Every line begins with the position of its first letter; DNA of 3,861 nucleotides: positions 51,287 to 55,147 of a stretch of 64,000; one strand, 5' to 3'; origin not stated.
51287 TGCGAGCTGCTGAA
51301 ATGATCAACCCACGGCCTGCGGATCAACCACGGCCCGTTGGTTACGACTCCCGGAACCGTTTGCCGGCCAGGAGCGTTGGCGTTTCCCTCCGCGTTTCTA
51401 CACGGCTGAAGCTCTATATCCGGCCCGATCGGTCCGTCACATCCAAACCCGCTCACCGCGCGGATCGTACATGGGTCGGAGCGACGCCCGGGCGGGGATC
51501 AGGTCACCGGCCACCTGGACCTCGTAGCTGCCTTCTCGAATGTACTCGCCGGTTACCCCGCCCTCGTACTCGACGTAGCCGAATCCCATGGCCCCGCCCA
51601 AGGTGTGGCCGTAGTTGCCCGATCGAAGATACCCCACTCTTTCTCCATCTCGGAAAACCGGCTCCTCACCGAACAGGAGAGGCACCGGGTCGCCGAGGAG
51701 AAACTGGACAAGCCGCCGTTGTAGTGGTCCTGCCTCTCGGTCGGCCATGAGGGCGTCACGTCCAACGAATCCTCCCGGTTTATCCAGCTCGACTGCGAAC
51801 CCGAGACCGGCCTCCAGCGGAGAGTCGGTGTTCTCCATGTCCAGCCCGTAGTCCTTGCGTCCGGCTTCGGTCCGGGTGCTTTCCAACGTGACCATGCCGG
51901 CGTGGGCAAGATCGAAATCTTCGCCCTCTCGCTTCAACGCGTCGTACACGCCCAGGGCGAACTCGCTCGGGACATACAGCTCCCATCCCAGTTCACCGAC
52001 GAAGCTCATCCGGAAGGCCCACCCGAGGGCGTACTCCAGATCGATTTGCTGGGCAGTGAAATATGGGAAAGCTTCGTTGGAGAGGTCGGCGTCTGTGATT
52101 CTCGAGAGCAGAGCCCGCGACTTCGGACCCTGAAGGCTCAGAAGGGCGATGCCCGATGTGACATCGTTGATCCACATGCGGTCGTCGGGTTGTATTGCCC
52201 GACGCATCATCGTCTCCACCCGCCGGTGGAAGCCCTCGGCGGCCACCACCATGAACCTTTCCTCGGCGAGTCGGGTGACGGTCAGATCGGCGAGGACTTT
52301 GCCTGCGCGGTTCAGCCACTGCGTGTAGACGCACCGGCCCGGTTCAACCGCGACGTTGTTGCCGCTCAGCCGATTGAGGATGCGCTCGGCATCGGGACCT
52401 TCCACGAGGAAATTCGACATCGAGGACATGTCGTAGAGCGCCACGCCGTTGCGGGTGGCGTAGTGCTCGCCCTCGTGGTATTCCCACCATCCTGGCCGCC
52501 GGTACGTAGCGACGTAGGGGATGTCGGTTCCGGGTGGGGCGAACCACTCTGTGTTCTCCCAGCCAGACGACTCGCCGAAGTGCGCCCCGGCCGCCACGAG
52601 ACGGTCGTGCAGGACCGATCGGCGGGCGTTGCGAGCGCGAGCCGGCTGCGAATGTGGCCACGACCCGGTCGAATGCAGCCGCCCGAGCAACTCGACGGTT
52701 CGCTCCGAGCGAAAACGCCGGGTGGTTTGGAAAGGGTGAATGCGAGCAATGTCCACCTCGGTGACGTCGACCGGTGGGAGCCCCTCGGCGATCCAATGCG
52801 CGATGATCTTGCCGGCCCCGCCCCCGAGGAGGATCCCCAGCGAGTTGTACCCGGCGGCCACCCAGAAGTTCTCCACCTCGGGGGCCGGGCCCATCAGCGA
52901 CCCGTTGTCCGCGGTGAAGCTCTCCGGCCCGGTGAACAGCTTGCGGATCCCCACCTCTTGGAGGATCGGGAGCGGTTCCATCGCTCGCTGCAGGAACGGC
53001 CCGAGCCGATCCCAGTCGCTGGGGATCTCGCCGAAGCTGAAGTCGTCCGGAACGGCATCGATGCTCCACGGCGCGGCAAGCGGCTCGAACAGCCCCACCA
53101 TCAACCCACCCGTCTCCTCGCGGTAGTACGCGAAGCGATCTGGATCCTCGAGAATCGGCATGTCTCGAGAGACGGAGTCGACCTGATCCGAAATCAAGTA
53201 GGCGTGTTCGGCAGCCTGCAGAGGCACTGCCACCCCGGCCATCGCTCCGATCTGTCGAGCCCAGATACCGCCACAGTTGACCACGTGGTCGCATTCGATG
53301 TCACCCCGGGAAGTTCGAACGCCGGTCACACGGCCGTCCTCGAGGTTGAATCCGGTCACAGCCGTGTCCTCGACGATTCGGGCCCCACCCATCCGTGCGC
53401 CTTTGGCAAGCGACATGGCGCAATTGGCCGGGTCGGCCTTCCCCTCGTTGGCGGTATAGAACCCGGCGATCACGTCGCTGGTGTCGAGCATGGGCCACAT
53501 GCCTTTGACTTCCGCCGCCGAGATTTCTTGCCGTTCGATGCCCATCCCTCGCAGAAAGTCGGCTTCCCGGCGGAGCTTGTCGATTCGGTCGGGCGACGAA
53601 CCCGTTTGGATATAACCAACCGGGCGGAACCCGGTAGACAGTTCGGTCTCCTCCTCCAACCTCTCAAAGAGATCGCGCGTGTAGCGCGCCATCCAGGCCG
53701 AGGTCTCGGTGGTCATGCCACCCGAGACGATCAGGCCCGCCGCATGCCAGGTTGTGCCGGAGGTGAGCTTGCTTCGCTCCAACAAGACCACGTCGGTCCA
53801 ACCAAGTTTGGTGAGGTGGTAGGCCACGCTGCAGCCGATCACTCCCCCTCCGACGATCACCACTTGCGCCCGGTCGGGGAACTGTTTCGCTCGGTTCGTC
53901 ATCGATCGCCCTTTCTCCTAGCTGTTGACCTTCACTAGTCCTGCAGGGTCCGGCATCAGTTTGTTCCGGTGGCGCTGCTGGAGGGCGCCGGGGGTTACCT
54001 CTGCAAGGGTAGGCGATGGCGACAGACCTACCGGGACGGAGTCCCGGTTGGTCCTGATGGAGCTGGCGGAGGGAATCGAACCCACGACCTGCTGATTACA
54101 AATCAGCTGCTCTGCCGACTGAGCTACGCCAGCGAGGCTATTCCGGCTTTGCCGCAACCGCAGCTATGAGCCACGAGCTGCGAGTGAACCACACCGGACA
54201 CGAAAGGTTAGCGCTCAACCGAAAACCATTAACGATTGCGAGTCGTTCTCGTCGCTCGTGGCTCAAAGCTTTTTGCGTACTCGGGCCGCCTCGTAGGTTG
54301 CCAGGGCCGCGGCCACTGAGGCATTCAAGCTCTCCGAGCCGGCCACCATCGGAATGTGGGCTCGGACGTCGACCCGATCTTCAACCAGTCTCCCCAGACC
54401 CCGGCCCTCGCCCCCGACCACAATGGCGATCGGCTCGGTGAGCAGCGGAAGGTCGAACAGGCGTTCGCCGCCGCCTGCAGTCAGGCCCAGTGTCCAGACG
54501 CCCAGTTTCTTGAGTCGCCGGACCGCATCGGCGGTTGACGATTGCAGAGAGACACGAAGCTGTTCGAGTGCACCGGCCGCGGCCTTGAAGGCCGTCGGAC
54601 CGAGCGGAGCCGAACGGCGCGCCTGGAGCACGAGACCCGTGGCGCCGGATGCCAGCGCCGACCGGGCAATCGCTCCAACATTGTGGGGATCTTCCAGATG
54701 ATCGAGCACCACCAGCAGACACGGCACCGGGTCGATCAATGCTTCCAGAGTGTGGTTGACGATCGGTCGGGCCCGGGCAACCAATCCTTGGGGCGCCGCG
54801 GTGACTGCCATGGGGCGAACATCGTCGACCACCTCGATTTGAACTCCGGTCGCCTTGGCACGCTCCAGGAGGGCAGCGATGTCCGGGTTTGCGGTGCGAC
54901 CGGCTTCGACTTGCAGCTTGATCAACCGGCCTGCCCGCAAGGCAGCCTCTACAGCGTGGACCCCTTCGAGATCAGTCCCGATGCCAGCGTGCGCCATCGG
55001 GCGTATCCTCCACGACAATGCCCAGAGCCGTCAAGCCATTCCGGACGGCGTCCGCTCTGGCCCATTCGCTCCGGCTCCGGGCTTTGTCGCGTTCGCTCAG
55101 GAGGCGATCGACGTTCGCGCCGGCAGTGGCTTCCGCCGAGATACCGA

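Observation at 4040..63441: Phase-coherent heptanucleotide word arrays fill about half of the larger intergenic spacers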

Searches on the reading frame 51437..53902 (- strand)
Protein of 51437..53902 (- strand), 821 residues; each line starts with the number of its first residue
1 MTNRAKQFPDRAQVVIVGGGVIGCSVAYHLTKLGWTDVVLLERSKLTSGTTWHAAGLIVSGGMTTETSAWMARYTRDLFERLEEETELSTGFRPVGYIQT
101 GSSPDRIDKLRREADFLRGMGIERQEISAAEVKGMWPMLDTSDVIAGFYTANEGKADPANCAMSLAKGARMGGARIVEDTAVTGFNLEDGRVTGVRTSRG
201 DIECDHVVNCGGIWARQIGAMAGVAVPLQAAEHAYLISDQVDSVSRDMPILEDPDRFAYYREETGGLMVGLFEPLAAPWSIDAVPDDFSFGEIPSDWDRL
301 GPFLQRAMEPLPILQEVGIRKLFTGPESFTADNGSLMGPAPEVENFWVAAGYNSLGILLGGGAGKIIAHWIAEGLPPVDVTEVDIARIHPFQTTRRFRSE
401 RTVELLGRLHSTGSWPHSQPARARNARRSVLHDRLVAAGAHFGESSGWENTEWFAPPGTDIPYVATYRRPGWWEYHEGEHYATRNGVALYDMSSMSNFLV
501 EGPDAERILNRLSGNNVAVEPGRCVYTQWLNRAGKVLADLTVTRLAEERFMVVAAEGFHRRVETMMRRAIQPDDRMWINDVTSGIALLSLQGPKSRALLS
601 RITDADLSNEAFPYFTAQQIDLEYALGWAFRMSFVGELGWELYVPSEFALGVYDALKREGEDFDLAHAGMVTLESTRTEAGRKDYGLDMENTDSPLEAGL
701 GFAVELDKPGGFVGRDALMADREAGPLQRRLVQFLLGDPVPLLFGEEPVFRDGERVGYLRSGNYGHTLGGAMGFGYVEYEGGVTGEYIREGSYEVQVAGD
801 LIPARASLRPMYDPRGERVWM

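Call 8: find_encoding_contigs(protein=window:51437-53902:-, flank=3000, max_places=4)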
Protein window:51437-53902:- (821 aa): no gene with exactly this product is on record in the collection.
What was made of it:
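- Tried and rejected: Nothing on record (call 8).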

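Call 9: search_protein_families(library=pfam, proteins=[window:51437-53902:-])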
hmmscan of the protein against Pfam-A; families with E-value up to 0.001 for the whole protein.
window:51437-53902:- (821 aa): 9 families
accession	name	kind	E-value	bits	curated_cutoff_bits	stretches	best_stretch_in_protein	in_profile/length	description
PF01571.26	GCV_T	-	2.5e-68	230.5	25.6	1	431-703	1-255/255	Aminomethyltransferase folate-binding domain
PF01266.30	DAO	-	9.7e-68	229.7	27.9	1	14-370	2-353/353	FAD dependent oxidoreductase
PF08669.17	GCV_T_C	-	2.9e-19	69.2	25.9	1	729-813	1-80/80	Glycine cleavage T-protein C-terminal barrel domain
PF16350.10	FAO_M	-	3.7e-10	40.3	27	1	373-429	1-56/56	FAD dependent oxidoreductase central domain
PF07992.20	Pyr_redox_2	-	5.2e-06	26.5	26.1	1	9-44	142-174/291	Pyridine nucleotide-disulphide oxidoreductase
PF00890.30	FAD_binding_2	-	2e-05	24.4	20.4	1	14-197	2-180/414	FAD binding domain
PF00070.33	Pyr_redox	-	8.5e-05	23.4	22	1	14-45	2-32/82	Pyridine nucleotide-disulphide oxidoreductase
PF13450.12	NAD_binding_8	-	0.00012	22.7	21.9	1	16-68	1-54/68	NAD(P)-binding Rossmann-like domain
PF01494.25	FAD_binding_3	-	0.00016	21.4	22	0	12-51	2-40/349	FAD binding domain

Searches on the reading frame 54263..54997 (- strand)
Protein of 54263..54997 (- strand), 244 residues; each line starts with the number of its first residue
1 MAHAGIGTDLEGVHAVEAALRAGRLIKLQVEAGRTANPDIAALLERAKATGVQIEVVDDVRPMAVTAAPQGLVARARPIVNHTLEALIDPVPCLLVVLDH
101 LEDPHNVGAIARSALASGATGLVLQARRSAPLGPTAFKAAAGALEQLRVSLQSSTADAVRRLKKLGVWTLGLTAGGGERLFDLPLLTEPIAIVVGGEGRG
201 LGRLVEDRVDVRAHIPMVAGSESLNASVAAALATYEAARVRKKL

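Call 93: search_protein_families(library=pfam, proteins=[window:54263-54997:-], max_evalue=0.001)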
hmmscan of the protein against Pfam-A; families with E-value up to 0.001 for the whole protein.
window:54263-54997:- (244 aa): 2 families
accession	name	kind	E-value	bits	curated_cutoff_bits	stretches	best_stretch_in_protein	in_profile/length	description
PF00588.24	SpoU_methylase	-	8.4e-34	117.1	29.7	1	94-235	2-142/142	SpoU rRNA Methylase family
PF08032.17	SpoU_sub_bind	-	1.9e-09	38.1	22.8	1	10-78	2-72/76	RNA 2'-O ribose methyltransferase substrate binding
